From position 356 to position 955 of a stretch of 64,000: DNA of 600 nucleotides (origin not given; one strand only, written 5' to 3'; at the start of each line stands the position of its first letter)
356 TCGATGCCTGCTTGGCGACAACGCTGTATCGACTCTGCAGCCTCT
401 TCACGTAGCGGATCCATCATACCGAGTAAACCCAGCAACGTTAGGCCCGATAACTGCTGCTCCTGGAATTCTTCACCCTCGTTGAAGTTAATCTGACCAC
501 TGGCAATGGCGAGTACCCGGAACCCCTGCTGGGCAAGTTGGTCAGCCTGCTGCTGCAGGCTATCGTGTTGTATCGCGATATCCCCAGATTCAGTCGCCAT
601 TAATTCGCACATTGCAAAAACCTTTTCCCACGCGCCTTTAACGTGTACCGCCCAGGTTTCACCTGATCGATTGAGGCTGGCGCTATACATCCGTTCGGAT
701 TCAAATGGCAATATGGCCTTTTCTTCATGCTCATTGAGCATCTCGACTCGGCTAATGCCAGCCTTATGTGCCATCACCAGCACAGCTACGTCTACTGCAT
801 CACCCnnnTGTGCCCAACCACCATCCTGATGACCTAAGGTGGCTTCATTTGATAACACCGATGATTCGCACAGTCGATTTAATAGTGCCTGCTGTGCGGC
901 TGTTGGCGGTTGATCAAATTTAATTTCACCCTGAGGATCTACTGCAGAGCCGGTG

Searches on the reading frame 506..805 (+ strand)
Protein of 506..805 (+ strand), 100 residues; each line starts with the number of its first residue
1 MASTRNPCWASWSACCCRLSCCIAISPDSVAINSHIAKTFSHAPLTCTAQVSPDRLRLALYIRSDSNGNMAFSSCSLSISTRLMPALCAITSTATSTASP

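Call 82: search_protein_families(library=pfam, alignment_id=A8, max_evalue=0.00001)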
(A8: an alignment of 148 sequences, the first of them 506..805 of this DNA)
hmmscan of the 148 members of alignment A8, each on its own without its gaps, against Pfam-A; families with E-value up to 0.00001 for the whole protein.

A. member 1, window:506-805:+ (100 aa): 0 families

B. families by the number of members that match (of 148 scanned): 182 families (the first 25 are shown)
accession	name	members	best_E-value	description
PF03466.25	LysR_substrate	3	2.7e-49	LysR substrate binding domain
PF00072.30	Response_reg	3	4.7e-25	Response regulator receiver domain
PF00158.32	Sigma54_activat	2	9.4e-69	Sigma-54 interaction domain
PF00990.26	GGDEF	2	1.2e-52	Diguanylate cyclase, GGDEF domain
PF00892.27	EamA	2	7.7e-46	EamA-like transporter family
PF00015.26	MCPsignal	2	4.3e-44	Methyl-accepting chemotaxis protein (MCP) signalling domain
PF13304.12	AAA_21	2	8.1e-41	AAA domain, putative AbiEii toxin, Type IV TA system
PF01810.24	LysE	2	4.1e-33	LysE type translocator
PF02518.31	HATPase_c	2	1.7e-28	Histidine kinase-, DNA gyrase B-, and HSP90-like ATPase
PF00085.26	Thioredoxin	2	1.1e-25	Thioredoxin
PF00126.33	HTH_1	2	1.2e-23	Bacterial regulatory helix-turn-helix protein, lysR family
PF00561.26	Abhydrolase_1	2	2.7e-22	alpha/beta hydrolase fold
PF14532.12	Sigma54_activ_2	2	3.7e-22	Sigma-54 interaction domain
PF00583.31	Acetyltransf_1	2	9.2e-18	Acetyltransferase (GNAT) family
PF13508.13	Acetyltransf_7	2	2.9e-17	Acetyltransferase (GNAT) domain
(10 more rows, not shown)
